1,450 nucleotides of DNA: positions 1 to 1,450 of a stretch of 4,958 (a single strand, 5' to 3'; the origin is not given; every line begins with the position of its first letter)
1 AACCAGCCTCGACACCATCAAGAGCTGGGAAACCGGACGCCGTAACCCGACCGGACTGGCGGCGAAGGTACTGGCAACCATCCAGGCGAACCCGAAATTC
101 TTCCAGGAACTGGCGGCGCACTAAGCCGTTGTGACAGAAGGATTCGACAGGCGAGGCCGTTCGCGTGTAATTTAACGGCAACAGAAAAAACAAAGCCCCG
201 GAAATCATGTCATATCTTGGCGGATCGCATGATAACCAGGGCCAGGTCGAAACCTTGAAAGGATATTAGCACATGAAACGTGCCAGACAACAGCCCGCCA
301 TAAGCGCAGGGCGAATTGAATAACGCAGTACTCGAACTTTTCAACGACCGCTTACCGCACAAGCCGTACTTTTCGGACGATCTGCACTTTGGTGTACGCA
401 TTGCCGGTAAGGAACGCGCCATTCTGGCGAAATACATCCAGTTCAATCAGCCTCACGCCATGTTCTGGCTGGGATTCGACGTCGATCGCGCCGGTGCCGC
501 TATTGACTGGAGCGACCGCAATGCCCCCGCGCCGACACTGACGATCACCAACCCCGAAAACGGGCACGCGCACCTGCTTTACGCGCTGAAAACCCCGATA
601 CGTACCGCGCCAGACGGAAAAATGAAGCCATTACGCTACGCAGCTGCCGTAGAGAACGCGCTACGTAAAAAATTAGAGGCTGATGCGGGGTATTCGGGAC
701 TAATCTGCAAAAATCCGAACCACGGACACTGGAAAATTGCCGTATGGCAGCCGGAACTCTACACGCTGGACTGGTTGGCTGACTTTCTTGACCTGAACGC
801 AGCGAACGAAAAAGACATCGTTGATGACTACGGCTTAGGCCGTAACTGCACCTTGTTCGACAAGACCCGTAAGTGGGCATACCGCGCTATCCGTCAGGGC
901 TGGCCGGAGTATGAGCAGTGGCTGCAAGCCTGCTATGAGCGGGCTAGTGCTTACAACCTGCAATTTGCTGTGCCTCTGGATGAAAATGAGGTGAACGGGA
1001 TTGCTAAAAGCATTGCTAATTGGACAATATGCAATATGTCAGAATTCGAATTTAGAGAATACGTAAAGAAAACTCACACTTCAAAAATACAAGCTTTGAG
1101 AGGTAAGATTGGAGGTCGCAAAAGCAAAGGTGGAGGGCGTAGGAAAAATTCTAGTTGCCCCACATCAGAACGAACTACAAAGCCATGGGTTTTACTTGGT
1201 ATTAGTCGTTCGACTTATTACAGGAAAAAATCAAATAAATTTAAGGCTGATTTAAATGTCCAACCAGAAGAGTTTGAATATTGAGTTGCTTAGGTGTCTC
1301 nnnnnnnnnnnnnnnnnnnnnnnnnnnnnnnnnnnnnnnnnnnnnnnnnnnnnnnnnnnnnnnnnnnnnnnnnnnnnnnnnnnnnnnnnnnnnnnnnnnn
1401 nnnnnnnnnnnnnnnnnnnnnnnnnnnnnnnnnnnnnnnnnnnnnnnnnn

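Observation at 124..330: rep appears to start at TTG with a weak ribosome-binding site, overlapped by a well-initiated 16-codon upstream ORF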

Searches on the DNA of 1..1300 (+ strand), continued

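Call 58: search_rna_families(sources=[L001, L002, L070, L072, L073, L074, L075, L076, L077, L078, L027], threshold=evalue, max_evalue=0.01, show_alignments=2)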
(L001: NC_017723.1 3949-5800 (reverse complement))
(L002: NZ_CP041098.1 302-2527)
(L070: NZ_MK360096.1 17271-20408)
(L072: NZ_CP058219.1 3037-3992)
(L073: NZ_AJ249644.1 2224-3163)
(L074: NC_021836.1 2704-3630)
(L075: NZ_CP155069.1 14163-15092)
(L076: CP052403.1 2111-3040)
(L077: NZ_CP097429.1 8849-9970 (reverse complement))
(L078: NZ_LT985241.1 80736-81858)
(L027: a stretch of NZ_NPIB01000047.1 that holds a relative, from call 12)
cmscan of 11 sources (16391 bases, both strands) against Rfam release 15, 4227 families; matches with E-value up to 0.01: 12.
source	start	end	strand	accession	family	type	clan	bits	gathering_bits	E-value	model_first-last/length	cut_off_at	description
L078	501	624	+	RF01089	PK-repBA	Cis-reg;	-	118.4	45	5.4e-27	1-124/124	no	Pseudoknot of the regulatory region of the repBA gene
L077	501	624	+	RF01089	PK-repBA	Cis-reg;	-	116.6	45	1.6e-26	1-124/124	no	Pseudoknot of the regulatory region of the repBA gene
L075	409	525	+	RF01089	PK-repBA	Cis-reg;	-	69.7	45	6.6e-14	1-124/124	no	Pseudoknot of the regulatory region of the repBA gene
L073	426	541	+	RF01089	PK-repBA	Cis-reg;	-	63.4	45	3.3e-12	1-124/124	no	Pseudoknot of the regulatory region of the repBA gene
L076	408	525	+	RF01089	PK-repBA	Cis-reg;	-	50.5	45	9.7e-09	1-124/124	no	Pseudoknot of the regulatory region of the repBA gene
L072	426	539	+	RF01089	PK-repBA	Cis-reg;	-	50.4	45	1e-08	1-124/124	no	Pseudoknot of the regulatory region of the repBA gene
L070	993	1080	+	RF02891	AgrB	Gene; antisense;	-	50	40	5.1e-06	1-84/84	no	ArsR-gov region gene B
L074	409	522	+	RF01089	PK-repBA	Cis-reg;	-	47.9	45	4.8e-08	1-124/124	no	Pseudoknot of the regulatory region of the repBA gene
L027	1304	1438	+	RF01089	PK-repBA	Cis-reg;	-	41.1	45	3.4e-06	1-124/124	no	Pseudoknot of the regulatory region of the repBA gene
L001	355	466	+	RF01089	PK-repBA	Cis-reg;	-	39.8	45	7.6e-06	1-124/124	no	Pseudoknot of the regulatory region of the repBA gene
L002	794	905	+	RF01089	PK-repBA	Cis-reg;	-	39.8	45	7.6e-06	1-124/124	no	Pseudoknot of the regulatory region of the repBA gene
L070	1565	1638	+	RF01089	PK-repBA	Cis-reg;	-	35.1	45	0.00014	2-80/124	no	Pseudoknot of the regulatory region of the repBA gene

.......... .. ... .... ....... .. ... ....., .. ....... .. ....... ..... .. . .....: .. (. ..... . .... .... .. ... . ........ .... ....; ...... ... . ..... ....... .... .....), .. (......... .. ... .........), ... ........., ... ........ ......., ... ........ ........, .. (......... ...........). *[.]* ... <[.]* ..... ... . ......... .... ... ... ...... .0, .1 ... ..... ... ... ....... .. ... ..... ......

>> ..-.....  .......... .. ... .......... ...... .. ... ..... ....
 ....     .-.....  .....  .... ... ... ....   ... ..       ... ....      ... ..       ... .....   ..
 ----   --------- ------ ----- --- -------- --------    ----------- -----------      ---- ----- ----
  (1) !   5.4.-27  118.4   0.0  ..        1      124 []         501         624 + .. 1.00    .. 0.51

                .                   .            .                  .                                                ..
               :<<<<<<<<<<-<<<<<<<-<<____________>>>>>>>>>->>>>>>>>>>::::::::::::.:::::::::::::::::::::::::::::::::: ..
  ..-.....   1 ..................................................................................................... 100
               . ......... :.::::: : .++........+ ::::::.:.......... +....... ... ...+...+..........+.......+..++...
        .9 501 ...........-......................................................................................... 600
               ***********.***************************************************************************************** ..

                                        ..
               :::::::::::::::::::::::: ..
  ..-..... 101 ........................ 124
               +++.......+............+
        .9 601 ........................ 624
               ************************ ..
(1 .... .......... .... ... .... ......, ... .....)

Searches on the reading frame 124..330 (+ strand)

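Call 33: search_protein_families(library=pfam, proteins=[L070:1637-2518:+, L071:1637-2518:+])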
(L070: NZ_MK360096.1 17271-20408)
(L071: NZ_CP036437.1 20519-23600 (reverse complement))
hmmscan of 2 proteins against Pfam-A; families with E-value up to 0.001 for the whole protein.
L070:1637-2518:+ (293 aa): 2 families
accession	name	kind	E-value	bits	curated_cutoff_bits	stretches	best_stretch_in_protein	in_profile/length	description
PF03090.23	Replicase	-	3.7e-36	124.5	26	1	10-137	3-129/130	Replicase family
PF08708.16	PriCT_1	-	1.9e-07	31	21.1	1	155-219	11-66/67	Primase C terminal 1 (PriCT-1)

L071:1637-2518:+ (293 aa): 1 family
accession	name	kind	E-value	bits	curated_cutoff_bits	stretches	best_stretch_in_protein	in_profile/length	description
PF02387.20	IncFII_repA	-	2.5e-53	181.7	22.9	1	13-285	2-274/275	IncFII RepA protein family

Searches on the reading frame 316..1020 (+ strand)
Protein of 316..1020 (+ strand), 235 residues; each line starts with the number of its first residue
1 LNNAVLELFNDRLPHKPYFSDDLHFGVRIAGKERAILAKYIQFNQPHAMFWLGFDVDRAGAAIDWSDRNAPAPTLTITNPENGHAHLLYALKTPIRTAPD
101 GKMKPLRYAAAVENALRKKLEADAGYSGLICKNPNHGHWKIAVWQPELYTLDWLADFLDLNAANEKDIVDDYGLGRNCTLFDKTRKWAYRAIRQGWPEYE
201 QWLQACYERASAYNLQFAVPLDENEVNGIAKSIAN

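Call 12: find_related_loci(query=window:316-1020:+, collection=genome_contigs, flank=1500)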
Query window:316-1020:+ (235 aa) in genome_contigs; peptide patterns used: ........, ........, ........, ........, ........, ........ (x = any residue, [..] = any of these).
83 stretches matched a pattern; 65 encode a relative of the query (tblastn E <= 1e-3); 65 distinct loci.
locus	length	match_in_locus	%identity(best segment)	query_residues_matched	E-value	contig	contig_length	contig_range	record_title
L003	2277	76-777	95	1-234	9e-161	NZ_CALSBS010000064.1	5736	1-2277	Pseudocitrobacter vendiensis strain CPO20170097T, whole genome shotgun sequence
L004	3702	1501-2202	94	1-234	7e-154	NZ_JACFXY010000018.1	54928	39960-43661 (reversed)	Mixta mediterraneensis strain Marseille-Q2057 NODE_18_length_54928_cov_77.8584, whole genome shotgun sequence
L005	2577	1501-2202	94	1-234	4e-158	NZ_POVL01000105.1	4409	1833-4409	Enterobacter sichuanensis strain WCHECL1597 105, whole genome shotgun sequence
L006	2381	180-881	93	1-234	3e-158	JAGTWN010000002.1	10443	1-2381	Candidatus Pantoea haifensis strain EnvH contig_10, whole genome shotgun sequence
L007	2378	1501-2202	92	1-234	1e-157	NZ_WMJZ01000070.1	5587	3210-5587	Intestinirhabdus alba strain BIT-B35 Scaffold70, whole genome shotgun sequence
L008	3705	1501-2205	93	1-235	1e-153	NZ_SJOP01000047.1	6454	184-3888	Kosakonia quasisacchari strain WCHEs120001 47, whole genome shotgun sequence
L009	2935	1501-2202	92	1-234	3e-155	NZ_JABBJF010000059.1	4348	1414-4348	Kluyvera sichuanensis strain 090646 contig00059, whole genome shotgun sequence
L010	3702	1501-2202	93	1-234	5e-153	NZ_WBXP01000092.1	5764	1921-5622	Shimwellia pseudoproteus strain DSM 3038 DSM3038_92, whole genome shotgun sequence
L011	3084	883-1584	92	1-234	2e-154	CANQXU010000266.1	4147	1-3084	MAG: uncultured Paenochrobactrum sp. isolate Lapin-020__bin4 genome assembly, contig: Lapin-020__NODE_33530_length_4147_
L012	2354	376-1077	91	1-234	4e-159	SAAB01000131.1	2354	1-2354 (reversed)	MAG: Clostridia bacterium isolate INTA.CYC.020 contig-100_45078, whole genome shotgun sequence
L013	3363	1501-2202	91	1-234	1e-152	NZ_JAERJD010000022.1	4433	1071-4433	Citrobacter sp. JGM124 scaffold22_size4433, whole genome shotgun sequence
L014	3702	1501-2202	91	1-234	2e-149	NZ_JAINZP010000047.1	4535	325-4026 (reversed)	Pectobacterium versatile strain KC01 47, whole genome shotgun sequence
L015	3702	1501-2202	91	1-234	2e-149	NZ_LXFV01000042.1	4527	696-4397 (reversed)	Pectobacterium peruviense strain IFB5232 contig_47, whole genome shotgun sequence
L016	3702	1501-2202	89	1-234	5e-148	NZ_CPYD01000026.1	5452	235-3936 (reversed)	Yersinia nurmii strain CIP110231T, whole genome shotgun sequence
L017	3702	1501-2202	88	1-234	6e-146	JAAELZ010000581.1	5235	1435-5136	MAG: Proteobacteria bacterium isolate Bpl_19 BplG_CONTIG3683508, whole genome shotgun sequence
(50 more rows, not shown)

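Call 16: search_dna_similar(query=window:316-1020:+, collection=plasmids, mode=protein, max_rows=60, rows=spread)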
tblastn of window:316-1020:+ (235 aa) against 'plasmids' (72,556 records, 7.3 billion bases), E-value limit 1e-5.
Records with a match: 3136; places in all: 3319; records where one place covers at least 80% of the query: 2733.
Best place of each record, by identity: 95-99% 21; 90-95% 271; 80-90% 88; 60-80% 1427; <60% 1329.
By first word of the organism name: Escherichia 1165; Klebsiella 473; Acinetobacter 332; Pseudomonas 215; Neisseria 147; Aeromonas 123; Salmonella 93; Xanthomonas 83; Enterobacter 71; Shigella 54; and 76 more.
By predicted mobility (MOB-suite, as given by PLSDB): mobilizable 1511; conjugative 1035; non-mobilizable 590.
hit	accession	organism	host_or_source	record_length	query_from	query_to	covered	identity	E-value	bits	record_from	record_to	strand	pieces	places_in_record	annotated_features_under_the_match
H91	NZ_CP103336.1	Escherichia coli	feces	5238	1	234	100%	96.6%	2e-154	475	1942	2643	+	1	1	replication initiation protein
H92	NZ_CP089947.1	Erwinia tracheiphila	Cucumis sativus,cell culture,Infected ...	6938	1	234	100%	92.7%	5e-147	459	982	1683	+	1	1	replication initiation protein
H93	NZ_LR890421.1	Klebsiella pneumoniae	Homo sapiens,urine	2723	1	234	100%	91.5%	3e-153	454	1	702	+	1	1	replication initiation protein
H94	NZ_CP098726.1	Yersinia ruckeri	Salmo salar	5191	1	234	100%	91.0%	2e-143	445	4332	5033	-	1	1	replication initiation protein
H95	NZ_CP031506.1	Dickeya fangzhongdai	pear,cell culture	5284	1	235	100%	85.7%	2e-111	454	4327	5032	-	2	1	none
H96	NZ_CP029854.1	Salmonella enterica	-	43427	21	234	91%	81.8%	2e-114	366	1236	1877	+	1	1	replication initiation protein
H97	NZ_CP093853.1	Klebsiella pneumoniae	Homo sapiens,sputum of human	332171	4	234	98%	62.8%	1e-92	303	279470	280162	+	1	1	replication initiation protein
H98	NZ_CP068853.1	Klebsiella pneumoniae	Homo sapiens,Plasmid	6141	4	234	98%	62.8%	1e-92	303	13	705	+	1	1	replication initiation protein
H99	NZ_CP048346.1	Escherichia coli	cell culture,environment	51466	4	234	98%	62.8%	2e-92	303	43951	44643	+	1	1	replication initiation protein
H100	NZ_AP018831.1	Enterobacter hormaechei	Homo sapiens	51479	4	234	98%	62.8%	2e-92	303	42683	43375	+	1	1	replication initiation protein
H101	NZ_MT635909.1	Klebsiella pneumoniae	-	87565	4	234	98%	62.8%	2e-92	303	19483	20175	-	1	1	replication initiation protein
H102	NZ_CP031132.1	Escherichia coli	Homo sapiens,Culture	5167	3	235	99%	62.2%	2e-94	309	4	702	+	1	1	replication initiation protein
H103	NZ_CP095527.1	Escherichia coli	Homo sapiens,blood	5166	3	235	99%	62.2%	2e-94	309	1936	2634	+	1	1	replication initiation protein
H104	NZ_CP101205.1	Escherichia coli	Homo sapiens,cell culture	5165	3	235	99%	62.2%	2e-94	308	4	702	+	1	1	replication initiation protein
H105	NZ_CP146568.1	Escherichia coli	Hospital Wastewater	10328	3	235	99%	62.2%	3e-94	308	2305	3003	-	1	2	replication initiation protein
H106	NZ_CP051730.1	Escherichia coli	Homo sapiens,whole organism,rectal swab ...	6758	3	234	99%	62.5%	3e-94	308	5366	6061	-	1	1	replication initiation protein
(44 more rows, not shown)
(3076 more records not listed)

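Call 17: get_annotated_region(hit=H106, flank=3000)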
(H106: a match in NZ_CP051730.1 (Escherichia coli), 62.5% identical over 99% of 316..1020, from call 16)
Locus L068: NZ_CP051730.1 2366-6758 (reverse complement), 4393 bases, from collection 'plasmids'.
description: Escherichia coli strain SCU-111 plasmid pSCU-111-3, complete sequence
organism: Escherichia coli (NCBI taxid 562)
taxonomy: Bacteria; Pseudomonadota; Gammaproteobacteria; Enterobacterales; Enterobacteriaceae; Escherichia; Escherichia coli
host: -; source: Homo sapiens,whole organism,rectal swab from healthy college student; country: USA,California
typing (MOB-suite, as given by PLSDB): mobilizable; replicon rep_cluster_2131; relaxase MOBQ
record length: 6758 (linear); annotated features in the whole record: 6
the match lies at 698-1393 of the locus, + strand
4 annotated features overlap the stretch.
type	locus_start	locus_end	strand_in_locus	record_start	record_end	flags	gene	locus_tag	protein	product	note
CDS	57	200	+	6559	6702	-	-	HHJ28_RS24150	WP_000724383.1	colicin release lysis protein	GO:0019835 - cytolysis [Evidence IEA]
CDS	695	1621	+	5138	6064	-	-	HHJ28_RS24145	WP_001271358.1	replication initiation protein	-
CDS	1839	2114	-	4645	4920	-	-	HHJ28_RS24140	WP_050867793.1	hypothetical protein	-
CDS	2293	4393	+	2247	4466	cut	mobQ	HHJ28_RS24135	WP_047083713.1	MobQ family relaxase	-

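Call 18: get_annotated_region(hit=H103, flank=1500)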
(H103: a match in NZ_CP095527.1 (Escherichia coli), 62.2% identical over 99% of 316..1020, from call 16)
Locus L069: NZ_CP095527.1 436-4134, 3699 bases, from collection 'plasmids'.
description: Escherichia coli strain GN05505 plasmid p5505-3
organism: Escherichia coli (NCBI taxid 562)
taxonomy: Bacteria; Pseudomonadota; Gammaproteobacteria; Enterobacterales; Enterobacteriaceae; Escherichia; Escherichia coli
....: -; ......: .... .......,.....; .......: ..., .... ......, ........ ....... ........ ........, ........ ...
typing (MOB-suite, as given by PLSDB): mobilizable; replicon Col156; relaxase MOBQ
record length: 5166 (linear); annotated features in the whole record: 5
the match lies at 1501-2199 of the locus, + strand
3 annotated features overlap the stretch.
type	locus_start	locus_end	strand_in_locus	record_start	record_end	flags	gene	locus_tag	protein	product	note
CDS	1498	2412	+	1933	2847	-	-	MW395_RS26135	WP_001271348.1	replication initiation protein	-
CDS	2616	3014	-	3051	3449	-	-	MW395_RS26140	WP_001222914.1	hypothetical protein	-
CDS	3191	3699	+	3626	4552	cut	-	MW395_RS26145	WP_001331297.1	MobA/MobL family protein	-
